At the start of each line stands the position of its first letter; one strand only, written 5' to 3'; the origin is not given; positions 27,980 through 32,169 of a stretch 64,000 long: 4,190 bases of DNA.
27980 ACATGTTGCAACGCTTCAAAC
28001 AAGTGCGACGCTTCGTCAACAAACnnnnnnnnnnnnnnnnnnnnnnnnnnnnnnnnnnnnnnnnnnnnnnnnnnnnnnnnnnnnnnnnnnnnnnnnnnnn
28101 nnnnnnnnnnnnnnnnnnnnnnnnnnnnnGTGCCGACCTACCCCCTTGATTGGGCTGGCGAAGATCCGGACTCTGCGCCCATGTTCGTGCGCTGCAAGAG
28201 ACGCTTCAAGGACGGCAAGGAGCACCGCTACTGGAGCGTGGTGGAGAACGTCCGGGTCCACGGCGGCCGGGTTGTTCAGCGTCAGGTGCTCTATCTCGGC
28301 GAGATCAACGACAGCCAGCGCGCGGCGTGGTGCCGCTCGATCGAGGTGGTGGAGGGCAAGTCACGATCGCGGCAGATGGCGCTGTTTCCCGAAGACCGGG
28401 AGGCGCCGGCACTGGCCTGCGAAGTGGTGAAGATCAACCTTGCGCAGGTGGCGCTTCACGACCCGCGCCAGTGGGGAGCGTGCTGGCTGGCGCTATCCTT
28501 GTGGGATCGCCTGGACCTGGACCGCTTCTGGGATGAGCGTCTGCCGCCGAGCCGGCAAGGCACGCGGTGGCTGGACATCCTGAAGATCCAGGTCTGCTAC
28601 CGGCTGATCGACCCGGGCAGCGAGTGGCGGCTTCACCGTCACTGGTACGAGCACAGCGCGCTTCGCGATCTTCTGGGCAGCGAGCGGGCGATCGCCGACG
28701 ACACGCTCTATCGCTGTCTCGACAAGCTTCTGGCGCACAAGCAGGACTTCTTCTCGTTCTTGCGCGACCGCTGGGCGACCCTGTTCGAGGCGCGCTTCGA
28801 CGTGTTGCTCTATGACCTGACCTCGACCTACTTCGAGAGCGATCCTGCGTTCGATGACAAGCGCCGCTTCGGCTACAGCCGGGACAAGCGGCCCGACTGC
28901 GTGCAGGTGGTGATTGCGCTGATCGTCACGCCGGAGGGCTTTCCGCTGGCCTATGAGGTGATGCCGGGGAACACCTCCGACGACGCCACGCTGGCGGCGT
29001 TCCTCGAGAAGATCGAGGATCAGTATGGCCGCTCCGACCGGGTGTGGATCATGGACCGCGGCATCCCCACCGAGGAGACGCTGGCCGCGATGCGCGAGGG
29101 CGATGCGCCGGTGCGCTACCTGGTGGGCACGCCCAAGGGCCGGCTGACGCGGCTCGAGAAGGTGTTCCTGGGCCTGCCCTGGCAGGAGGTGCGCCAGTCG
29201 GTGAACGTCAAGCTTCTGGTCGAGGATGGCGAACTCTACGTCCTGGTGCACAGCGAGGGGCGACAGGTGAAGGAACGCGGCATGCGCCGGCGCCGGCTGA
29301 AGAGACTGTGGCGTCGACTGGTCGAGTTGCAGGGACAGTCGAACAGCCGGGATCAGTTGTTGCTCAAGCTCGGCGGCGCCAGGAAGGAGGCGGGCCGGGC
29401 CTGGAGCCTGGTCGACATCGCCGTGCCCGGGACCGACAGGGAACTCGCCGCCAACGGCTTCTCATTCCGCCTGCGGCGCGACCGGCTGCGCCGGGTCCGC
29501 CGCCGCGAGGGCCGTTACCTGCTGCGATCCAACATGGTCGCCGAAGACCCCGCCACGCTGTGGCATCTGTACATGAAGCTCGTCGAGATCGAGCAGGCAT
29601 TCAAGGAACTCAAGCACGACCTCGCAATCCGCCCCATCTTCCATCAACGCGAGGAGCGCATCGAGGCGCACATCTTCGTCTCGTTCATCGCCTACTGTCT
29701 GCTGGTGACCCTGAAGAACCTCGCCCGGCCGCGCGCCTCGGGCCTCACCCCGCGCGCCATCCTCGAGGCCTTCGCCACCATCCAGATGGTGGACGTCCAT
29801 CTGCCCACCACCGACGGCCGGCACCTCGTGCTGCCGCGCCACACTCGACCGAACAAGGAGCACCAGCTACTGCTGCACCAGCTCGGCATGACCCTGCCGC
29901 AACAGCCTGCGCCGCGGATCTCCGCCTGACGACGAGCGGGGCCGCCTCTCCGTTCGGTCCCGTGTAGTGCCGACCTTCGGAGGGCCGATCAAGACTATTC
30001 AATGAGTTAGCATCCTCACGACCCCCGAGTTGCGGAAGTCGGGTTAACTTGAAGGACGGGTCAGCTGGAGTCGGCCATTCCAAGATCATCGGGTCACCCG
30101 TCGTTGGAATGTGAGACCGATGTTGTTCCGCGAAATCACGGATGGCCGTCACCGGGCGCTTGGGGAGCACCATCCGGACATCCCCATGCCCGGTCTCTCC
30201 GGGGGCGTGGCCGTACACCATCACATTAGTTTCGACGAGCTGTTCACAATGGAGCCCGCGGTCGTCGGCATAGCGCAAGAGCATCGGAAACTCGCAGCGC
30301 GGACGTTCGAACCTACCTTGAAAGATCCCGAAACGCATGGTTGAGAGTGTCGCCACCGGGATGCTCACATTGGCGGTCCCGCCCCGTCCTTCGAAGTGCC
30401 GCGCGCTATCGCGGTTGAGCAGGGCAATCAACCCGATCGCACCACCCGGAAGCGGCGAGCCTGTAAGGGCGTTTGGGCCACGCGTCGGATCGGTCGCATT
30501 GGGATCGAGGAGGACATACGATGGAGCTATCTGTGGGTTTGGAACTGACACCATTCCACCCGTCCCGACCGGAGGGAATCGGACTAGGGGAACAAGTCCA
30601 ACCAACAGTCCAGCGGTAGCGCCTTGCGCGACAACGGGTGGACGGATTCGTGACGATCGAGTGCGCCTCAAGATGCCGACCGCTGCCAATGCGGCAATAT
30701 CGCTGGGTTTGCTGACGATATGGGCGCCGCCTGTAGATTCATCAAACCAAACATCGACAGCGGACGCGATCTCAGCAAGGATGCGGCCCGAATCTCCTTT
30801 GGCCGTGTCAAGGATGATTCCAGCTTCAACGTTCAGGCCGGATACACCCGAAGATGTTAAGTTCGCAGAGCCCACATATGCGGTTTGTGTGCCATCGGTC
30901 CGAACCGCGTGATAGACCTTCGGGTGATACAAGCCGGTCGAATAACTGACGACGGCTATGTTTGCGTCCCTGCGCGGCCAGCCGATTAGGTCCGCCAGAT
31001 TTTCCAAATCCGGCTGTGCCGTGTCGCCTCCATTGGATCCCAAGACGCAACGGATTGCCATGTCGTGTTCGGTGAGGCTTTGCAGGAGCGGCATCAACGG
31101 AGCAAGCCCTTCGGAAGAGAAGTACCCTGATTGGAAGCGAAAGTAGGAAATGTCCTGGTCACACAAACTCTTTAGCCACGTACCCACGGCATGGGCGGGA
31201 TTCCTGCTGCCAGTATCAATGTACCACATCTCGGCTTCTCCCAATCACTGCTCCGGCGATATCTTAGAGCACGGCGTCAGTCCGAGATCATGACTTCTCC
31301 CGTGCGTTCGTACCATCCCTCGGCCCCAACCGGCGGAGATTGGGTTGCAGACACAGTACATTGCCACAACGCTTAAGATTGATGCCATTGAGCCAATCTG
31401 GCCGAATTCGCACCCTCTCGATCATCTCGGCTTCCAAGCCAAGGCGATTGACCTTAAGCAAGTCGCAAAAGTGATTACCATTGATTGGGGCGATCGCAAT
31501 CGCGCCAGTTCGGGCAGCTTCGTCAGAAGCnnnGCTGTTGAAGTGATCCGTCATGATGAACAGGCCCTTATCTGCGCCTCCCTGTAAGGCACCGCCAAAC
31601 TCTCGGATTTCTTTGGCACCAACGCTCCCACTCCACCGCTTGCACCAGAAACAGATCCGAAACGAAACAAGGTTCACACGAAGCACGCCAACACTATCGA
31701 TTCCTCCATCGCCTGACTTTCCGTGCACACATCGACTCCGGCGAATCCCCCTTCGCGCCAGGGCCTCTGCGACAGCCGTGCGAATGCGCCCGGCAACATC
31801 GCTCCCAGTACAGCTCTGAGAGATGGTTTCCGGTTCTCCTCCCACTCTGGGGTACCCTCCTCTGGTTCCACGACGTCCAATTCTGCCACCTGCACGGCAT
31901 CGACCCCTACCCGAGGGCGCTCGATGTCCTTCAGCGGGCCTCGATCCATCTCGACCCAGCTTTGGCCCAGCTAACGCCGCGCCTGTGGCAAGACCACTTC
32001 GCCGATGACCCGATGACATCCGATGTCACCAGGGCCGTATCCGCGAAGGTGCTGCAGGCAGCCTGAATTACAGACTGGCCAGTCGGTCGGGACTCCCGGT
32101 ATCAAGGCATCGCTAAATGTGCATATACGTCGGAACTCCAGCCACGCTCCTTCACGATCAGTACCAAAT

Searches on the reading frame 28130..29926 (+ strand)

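Call 10: search_protein_families(library=pfam, proteins=[window:28130-29926:+], max_evalue=0.001)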
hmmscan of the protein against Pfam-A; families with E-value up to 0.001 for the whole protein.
window:28130-29926:+ (599 aa): 1 family
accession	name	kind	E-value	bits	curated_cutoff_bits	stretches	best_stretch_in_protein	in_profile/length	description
PF01609.27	DDE_Tnp_1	-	1.7e-12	48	23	1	225-524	6-200/200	Transposase DDE domain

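Call 61: search_protein_families(library=padloc, proteins=[window:28130-29926:+], max_evalue=0.001)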
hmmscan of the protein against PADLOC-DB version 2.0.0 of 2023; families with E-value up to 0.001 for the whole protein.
window:28130-29926:+ (599 aa): 0 families

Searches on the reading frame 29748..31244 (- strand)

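Call 10: search_protein_families(library=pfam, proteins=[window:29748-31244:-], max_evalue=0.001)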
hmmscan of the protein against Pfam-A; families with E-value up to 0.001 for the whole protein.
window:29748-31244:- (499 aa): 2 families
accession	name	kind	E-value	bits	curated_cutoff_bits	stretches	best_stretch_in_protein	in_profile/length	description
PF09565.16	RE_NgoFVII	-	2.6e-09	37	23.8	1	38-149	22-136/162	NgoFVII restriction endonuclease N-terminal PLD domain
PF13091.12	PLDc_2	-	7.9e-06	26.2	27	1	35-168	12-129/132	PLD-like domain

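Call 61: search_protein_families(library=padloc, proteins=[window:29748-31244:-], max_evalue=0.001)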
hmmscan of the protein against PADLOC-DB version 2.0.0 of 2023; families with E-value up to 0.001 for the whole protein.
window:29748-31244:- (499 aa): 6 families
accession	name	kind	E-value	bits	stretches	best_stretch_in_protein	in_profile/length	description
PDLC02704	PbeA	-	2.5e-07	27.6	1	76-181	104-209/682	PbeA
PDLC02707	PbeA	-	8.8e-07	25.9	1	76-180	105-210/672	PbeA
PDLC02703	PbeA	-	2.2e-05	21.3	0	82-183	113-215/626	PbeA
PDLC02588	DrmC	-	8.2e-05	20.4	1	119-148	202-230/256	DrmC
PDLC03829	ZacB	-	9.1e-05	19.5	1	103-153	295-342/586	-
PDLC02607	DrmC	-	0.00018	18.9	1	81-146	177-238/265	DrmC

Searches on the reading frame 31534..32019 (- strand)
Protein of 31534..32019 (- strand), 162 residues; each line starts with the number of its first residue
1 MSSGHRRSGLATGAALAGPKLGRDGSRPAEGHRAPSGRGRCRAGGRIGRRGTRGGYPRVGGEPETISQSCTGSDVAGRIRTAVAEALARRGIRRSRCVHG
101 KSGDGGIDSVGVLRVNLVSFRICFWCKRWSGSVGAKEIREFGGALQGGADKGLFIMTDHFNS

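Call 10: search_protein_families(library=pfam, proteins=[window:31534-32019:-], max_evalue=0.001)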
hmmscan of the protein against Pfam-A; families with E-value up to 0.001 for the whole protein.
window:31534-32019:- (162 aa): 1 family
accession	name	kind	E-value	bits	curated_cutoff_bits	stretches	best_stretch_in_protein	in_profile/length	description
PF04471.18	Mrr_cat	-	1.2e-13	51.7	21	1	82-161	12-90/115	Restriction endonuclease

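Call 61: search_protein_families(library=padloc, proteins=[window:31534-32019:-], max_evalue=0.001)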
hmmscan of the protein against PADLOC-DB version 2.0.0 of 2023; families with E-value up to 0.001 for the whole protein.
window:31534-32019:- (162 aa): 2 families
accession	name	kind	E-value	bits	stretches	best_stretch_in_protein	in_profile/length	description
PDLC04806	PDC-S02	-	5.3e-07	27.2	1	87-161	198-273/324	-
PDLC03657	mREase_IV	-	1e-06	26.3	1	100-162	202-266/317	Type IV methyl-directed restriction enzyme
